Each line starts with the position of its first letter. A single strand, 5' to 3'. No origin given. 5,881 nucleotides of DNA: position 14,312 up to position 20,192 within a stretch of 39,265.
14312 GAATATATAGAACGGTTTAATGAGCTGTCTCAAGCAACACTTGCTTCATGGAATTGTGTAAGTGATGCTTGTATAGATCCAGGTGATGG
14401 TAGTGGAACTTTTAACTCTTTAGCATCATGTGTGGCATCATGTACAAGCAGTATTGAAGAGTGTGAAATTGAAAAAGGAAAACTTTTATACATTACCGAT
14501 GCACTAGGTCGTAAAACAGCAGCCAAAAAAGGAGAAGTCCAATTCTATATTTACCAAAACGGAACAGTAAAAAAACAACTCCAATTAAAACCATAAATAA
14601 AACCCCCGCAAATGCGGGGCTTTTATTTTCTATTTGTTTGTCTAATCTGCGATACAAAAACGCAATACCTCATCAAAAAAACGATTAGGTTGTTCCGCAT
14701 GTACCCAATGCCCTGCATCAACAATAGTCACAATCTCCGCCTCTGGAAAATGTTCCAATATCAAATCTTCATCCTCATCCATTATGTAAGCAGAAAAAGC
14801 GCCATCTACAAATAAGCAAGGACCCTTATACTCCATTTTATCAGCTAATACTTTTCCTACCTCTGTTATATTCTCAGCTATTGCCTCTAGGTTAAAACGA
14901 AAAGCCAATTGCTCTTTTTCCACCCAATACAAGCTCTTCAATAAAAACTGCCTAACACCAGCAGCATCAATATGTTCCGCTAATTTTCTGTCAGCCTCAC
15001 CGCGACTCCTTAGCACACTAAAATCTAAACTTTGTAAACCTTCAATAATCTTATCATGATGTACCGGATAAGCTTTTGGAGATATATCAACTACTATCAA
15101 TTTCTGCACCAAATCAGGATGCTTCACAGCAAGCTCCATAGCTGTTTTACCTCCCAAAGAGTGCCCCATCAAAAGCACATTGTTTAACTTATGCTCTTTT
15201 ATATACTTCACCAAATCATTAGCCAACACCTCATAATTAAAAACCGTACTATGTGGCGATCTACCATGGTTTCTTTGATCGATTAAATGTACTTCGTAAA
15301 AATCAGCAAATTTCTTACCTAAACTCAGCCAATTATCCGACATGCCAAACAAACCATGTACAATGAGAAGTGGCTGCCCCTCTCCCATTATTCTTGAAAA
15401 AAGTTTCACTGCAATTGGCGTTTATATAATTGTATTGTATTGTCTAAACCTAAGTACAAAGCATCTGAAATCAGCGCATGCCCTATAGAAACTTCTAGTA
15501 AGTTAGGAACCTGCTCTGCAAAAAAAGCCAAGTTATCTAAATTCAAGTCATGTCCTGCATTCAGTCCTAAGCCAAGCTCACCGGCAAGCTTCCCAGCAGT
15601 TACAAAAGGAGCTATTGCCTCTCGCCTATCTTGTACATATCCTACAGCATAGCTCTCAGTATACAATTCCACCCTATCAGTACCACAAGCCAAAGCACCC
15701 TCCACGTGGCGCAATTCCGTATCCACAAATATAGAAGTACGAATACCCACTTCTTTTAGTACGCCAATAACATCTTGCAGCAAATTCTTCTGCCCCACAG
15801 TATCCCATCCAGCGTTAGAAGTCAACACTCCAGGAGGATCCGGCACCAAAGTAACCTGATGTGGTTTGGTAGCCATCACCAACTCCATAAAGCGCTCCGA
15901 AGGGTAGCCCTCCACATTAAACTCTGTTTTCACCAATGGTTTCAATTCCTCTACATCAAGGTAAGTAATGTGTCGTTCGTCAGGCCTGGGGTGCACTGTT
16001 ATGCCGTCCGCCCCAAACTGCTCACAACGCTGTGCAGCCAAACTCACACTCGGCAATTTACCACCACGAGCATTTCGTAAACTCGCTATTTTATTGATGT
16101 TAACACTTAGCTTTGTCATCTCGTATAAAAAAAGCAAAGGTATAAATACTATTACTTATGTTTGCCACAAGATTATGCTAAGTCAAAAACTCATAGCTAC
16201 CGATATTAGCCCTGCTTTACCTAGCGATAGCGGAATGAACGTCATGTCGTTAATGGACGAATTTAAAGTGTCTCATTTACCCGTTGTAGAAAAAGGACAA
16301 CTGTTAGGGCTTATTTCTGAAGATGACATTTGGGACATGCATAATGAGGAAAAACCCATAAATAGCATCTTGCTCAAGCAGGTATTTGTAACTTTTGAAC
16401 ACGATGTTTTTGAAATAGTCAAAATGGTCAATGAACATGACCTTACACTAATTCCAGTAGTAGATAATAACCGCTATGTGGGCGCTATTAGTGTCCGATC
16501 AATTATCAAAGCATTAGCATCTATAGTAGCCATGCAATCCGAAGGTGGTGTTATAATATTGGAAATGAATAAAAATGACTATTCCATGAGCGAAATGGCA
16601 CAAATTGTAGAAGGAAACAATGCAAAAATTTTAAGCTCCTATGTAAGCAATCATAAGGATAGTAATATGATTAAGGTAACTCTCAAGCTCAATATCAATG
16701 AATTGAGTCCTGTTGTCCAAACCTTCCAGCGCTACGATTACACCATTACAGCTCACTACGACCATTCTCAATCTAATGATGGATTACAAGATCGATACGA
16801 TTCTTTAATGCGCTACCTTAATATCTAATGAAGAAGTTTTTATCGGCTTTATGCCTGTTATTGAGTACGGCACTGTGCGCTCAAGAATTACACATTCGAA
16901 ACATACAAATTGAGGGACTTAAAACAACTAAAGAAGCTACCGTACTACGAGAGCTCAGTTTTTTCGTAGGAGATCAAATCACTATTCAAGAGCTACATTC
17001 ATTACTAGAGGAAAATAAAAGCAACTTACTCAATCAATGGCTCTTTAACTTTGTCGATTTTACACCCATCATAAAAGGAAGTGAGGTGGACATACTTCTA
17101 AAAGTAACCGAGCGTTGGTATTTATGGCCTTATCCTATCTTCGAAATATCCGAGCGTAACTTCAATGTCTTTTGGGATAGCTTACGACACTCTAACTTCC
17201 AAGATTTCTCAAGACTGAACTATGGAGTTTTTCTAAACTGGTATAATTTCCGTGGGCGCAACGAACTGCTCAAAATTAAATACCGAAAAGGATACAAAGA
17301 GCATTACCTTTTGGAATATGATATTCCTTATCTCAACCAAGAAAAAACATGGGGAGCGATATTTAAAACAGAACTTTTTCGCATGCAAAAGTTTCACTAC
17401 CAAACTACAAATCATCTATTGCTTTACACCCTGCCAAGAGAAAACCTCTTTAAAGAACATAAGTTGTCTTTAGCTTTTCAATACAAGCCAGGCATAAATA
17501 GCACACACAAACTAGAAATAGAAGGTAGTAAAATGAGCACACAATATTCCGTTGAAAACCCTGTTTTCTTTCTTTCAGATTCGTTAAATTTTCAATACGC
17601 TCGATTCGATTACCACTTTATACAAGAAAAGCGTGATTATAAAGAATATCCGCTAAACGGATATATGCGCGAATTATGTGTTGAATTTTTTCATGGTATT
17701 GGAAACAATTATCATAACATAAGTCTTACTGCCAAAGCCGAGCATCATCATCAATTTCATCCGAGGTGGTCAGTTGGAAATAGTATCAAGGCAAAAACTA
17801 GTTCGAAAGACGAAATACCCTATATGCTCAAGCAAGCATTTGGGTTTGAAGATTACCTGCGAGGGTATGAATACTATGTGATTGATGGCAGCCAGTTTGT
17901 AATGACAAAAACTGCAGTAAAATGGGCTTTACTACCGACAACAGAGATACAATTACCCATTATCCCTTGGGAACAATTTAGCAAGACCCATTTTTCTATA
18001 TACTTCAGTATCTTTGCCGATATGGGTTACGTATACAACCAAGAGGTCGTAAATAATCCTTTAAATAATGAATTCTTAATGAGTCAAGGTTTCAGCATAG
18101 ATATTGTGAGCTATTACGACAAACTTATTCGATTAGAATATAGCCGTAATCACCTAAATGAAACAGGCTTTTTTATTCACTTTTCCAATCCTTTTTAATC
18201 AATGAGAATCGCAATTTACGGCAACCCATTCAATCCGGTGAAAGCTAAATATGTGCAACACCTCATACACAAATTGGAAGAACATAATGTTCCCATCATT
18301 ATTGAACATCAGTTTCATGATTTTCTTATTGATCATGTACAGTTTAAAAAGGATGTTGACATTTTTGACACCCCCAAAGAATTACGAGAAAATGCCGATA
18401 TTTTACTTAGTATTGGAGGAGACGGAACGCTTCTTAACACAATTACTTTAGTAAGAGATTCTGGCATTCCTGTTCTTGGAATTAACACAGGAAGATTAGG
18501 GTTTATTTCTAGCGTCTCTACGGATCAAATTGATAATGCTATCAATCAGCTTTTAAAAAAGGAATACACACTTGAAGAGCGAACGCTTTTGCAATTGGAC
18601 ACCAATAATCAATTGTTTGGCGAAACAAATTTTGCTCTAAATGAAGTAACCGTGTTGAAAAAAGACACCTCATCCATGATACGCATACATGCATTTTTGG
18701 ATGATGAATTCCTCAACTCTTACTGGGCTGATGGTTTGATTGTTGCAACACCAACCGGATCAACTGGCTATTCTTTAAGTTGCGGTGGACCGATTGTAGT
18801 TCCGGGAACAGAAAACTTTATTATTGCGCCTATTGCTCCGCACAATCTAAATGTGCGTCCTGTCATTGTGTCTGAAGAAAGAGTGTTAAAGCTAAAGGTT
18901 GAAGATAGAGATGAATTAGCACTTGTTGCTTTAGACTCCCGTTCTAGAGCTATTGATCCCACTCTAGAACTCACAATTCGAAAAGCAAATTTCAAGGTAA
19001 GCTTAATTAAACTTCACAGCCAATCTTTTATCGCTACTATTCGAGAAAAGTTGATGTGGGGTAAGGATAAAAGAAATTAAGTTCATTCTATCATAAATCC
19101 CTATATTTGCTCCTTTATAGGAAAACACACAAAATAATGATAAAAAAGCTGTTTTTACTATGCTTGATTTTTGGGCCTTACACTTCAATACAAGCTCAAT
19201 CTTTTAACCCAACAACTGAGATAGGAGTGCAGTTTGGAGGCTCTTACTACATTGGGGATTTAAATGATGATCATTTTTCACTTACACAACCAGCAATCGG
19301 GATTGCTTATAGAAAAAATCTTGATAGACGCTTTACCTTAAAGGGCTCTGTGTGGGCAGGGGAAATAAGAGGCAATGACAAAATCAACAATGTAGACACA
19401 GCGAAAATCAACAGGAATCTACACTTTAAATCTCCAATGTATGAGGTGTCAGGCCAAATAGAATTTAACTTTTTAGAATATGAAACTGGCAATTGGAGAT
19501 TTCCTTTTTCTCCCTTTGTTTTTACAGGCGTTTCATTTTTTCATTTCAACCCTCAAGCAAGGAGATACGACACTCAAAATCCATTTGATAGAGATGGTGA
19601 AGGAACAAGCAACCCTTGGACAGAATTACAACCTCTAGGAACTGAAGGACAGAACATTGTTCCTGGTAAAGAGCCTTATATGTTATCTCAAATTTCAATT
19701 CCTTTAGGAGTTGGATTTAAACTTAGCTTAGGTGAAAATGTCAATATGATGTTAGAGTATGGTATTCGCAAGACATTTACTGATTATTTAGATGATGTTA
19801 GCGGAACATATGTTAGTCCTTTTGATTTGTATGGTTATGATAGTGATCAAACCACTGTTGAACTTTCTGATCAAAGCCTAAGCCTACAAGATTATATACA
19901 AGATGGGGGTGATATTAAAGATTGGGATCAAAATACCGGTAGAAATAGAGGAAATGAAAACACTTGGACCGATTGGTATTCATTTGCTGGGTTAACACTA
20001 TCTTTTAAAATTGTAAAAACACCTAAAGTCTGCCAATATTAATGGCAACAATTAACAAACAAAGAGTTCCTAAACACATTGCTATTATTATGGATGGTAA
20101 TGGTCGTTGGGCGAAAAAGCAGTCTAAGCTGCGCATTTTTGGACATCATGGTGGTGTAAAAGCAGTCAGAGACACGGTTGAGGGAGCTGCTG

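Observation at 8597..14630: Single operon of a T9SS-secreted LTD protein, a SusD-less TonB-dependent receptor and a T9SS-secreted double-HKD enzyme: candidate capture, degradation and import module for extracellular DNA or another phosphodiester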

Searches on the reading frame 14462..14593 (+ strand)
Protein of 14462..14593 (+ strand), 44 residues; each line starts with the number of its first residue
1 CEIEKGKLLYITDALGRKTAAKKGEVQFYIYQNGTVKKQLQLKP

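Call 96: find_homologous_proteins(query=A2, max_evalue=1)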
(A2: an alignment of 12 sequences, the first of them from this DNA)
Query A2 (12 sequences) (44 aa, profile of the alignment): 16 proteins with E <= 1 among 144 candidates.
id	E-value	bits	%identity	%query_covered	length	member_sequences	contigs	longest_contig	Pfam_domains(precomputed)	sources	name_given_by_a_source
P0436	3.3e-14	70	55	86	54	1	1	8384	-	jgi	-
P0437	1.1e-13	68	51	98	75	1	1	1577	-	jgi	jgi:hypothetical protein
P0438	2.3e-12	64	49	89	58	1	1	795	-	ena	-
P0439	6.1e-12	63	53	77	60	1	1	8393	-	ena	-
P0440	2.2e-10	58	58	75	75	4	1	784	-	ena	-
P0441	1.2e-9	55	53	77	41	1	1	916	-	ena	-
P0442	1.6e-9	55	46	93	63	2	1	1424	-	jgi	jgi:hypothetical protein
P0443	5.6e-9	53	47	82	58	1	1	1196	-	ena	-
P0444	2.8e-8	51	61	64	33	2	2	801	-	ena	-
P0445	6.5e-8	50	44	82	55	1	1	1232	-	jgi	-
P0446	2.2e-7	48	52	66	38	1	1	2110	-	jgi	jgi:hypothetical protein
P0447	7.6e-7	46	45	70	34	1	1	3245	-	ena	-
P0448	2.6e-6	45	50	68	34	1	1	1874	-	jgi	jgi:hypothetical protein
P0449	5.7e-6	44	36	89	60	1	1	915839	-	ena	-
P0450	6.6e-6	43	54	59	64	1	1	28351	-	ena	-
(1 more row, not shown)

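Call 98: find_encoding_contigs(protein=P0449, flank=6000, max_places=2)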
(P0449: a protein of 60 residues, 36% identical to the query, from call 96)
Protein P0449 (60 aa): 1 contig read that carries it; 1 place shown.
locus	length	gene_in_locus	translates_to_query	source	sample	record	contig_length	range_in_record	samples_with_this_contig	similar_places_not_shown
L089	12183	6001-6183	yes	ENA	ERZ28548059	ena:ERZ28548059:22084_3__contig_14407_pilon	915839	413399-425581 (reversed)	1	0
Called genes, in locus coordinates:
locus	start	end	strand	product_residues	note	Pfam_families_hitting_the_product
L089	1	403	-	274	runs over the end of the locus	-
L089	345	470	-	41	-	-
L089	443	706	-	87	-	-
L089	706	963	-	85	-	PF00589:Phage_integrase (weak)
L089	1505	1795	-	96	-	-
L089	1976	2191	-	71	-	-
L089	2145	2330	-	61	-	-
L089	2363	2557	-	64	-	-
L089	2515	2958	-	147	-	-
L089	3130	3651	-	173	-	PF20205:DUF6567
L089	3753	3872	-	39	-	-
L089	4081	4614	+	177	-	-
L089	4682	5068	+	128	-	-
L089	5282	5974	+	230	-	-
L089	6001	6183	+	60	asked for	-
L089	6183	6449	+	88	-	-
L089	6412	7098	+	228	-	-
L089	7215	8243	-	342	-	PF19580:Exo_endo_phos_3 (weak), PF03372:Exo_endo_phos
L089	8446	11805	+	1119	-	PF15902:Sortilin-Vps10 (weak), PF00801:PKD (weak), PF18911:PKD_4, PF18962:Por_Secre_tail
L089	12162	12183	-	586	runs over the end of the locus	-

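Call 99: find_encoding_contigs(protein=P0437, flank=3000, max_places=2)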
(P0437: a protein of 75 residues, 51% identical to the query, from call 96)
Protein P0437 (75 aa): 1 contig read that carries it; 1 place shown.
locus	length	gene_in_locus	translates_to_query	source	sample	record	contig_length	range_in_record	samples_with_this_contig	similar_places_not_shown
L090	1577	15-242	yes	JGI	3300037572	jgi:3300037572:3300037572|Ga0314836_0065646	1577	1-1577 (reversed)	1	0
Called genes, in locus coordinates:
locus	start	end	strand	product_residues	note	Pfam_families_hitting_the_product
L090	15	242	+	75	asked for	-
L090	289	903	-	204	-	PF02527:GidB, PF13847:Methyltransf_31, PF13649:Methyltransf_25 (faint)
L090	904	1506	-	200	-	PF07638:Sigma70_ECF (weak), PF04542:Sigma70_r2, PF08281:Sigma70_r4_2, PF04545:Sigma70_r4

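Call 102: search_protein_families(library=pfam, proteins=[L089:7215-8243:-, L089:6412-7098:+, L089:5282-5974:+, L089:4682-5068:+, L089:4081-4614:+], max_evalue=1)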
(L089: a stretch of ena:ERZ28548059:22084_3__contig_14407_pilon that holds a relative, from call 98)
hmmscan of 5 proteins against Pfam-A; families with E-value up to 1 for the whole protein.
L089:7215-8243:- (342 aa): 5 families
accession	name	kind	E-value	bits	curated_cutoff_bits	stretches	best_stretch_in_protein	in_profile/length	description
PF03372.29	Exo_endo_phos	-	1.3e-12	48.4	24.5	1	35-282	1-225/225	Endonuclease/Exonuclease/phosphatase family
PF19580.5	Exo_endo_phos_3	-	7.6e-06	25.6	27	1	44-250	40-253/311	Endonuclease/Exonuclease/phosphatase family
PF22669.2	Exo_endo_phos2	-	0.0057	16.7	27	0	195-285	204-285/288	Endonuclease/Exonuclease/phosphatase family 2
PF08053.16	Tna_leader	-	0.081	13.3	25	1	272-284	12-24/24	Tryptophanase operon leader peptide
PF03810.25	IBN_N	-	0.11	12.9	21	1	158-184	24-49/73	Importin-beta N-terminal domain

L089:6412-7098:+ (228 aa): 5 families
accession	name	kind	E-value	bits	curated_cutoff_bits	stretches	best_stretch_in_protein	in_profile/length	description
PF12799.13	LRR_4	-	4.4e-12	46.3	27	4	6-42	3-41/44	Leucine Rich repeats (2 copies)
PF13855.12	LRR_8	-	0.035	14.3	27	1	69-121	3-61/61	Leucine rich repeat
PF09023.15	Staphostatin_B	-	0.049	14.1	25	1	108-176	1-66/105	Staphostatin B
PF00560.39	LRR_1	-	0.44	11.3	20.6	0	89-106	1-18/23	Leucine Rich Repeat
PF15836.10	SSTK-IP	-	0.87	10.3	27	0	3-34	83-114/124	SSTK-interacting protein, TSSK6-activating co-chaperone protein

L089:5282-5974:+ (230 aa): 0 families

L089:4682-5068:+ (128 aa): 0 families

L089:4081-4614:+ (177 aa): 0 families

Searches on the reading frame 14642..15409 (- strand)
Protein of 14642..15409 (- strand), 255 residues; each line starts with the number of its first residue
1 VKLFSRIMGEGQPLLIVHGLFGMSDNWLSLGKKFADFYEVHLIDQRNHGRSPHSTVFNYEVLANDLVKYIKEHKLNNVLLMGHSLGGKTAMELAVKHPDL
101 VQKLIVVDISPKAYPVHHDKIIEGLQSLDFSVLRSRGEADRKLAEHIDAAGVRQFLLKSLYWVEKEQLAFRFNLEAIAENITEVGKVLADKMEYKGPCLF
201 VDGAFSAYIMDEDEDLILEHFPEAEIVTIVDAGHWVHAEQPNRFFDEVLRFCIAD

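Call 78: search_protein_families(library=pfam, proteins=[window:14642-15409:-], max_evalue=0.00001)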
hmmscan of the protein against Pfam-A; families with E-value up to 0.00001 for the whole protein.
window:14642-15409:- (255 aa): 5 families
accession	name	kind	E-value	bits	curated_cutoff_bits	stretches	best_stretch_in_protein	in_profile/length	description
PF00561.26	Abhydrolase_1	-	3.3e-24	86.3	25.8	1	13-111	2-106/245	alpha/beta hydrolase fold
PF12697.13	Abhydrolase_6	-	8.9e-18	66.2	26.3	1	14-246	1-216/217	Alpha/beta hydrolase family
PF12146.15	Hydrolase_4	-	5.4e-12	46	27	1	14-107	7-107/239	Serine aminopeptidase, S33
PF07819.20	PGAP1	-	2.4e-09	37.7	24.3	1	10-126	3-144/233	PGAP1-like alpha/beta domain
PF00975.26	Thioesterase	-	1.8e-07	32.1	26.4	1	12-120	1-112/226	Thioesterase domain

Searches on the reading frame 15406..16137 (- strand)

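Call 78: search_protein_families(library=pfam, proteins=[window:15406-16137:-], max_evalue=0.00001)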
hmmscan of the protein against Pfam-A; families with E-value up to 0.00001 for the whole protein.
window:15406-16137:- (243 aa): 1 family
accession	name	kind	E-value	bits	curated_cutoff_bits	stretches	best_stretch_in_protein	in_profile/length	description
PF03740.19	PdxJ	-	4.1e-85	285.1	24.5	1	9-241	1-233/234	Pyridoxal phosphate biosynthesis protein PdxJ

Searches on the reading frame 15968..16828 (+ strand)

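Call 38: search_protein_families(library=pfam, proteins=[window:15968-16828:+], max_evalue=0.0001)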
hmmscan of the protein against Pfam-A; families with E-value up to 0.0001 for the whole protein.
window:15968-16828:+ (286 aa): 1 family
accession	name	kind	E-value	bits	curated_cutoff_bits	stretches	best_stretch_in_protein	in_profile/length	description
PF00571.33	CBS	-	1.7e-15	57.5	24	2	139-184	10-56/57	CBS domain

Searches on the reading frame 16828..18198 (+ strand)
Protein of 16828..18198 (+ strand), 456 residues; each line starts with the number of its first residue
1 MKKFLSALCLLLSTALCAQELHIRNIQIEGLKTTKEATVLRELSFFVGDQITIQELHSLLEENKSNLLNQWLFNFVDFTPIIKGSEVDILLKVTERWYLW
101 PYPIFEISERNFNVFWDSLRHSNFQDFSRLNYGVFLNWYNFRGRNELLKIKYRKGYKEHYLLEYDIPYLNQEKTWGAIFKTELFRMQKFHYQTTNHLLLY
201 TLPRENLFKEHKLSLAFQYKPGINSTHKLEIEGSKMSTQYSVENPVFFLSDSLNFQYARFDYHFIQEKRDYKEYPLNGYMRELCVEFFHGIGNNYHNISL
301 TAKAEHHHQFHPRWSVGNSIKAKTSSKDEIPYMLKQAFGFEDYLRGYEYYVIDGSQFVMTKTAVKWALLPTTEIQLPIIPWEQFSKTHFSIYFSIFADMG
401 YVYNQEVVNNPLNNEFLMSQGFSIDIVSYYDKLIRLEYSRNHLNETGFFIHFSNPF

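Call 38: search_protein_families(library=pfam, proteins=[window:16828-18198:+], max_evalue=0.0001)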
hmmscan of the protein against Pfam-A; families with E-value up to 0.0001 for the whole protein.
window:16828-18198:+ (456 aa): 2 families
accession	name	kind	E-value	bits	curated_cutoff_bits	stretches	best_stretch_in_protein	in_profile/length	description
PF01103.29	Omp85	-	6.6e-11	42.7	24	1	140-411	1-270/325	Omp85 superfamily domain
PF07244.20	POTRA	-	2.6e-05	25.3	21.3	1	22-96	2-79/79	Surface antigen variable number repeat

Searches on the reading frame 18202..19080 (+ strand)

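Call 38: search_protein_families(library=pfam, proteins=[window:18202-19080:+], max_evalue=0.0001)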
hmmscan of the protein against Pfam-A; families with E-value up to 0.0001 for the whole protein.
window:18202-19080:+ (292 aa): 2 families
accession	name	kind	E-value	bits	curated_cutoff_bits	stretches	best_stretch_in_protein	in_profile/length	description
PF20143.4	NAD_kinase_C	-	6.2e-29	100.7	23.7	1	146-270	1-125/126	ATP-NAD kinase C-terminal domain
PF01513.26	NAD_kinase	-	1.7e-16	61.2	25.5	1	5-122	3-130/130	ATP-NAD kinase N-terminal domain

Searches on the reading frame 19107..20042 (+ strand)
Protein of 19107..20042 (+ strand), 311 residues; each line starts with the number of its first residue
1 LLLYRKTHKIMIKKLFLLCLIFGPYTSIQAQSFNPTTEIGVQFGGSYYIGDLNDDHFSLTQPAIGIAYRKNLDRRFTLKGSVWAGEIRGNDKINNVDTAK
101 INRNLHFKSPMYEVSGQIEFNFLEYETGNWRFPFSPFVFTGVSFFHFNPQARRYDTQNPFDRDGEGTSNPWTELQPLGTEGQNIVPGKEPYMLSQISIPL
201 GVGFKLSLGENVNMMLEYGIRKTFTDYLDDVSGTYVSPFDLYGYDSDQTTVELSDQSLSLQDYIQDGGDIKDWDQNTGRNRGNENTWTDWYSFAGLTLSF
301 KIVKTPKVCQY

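Call 77: search_protein_families(library=pfam, proteins=[window:19107-20042:+], max_evalue=0.00001)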
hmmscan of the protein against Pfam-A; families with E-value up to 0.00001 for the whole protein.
window:19107-20042:+ (311 aa): 1 family
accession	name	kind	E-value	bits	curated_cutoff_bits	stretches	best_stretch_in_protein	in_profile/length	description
PF19573.5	DUF6089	-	9.7e-27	94.2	23.2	1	14-150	2-134/226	Domain of unknown function (DUF6089)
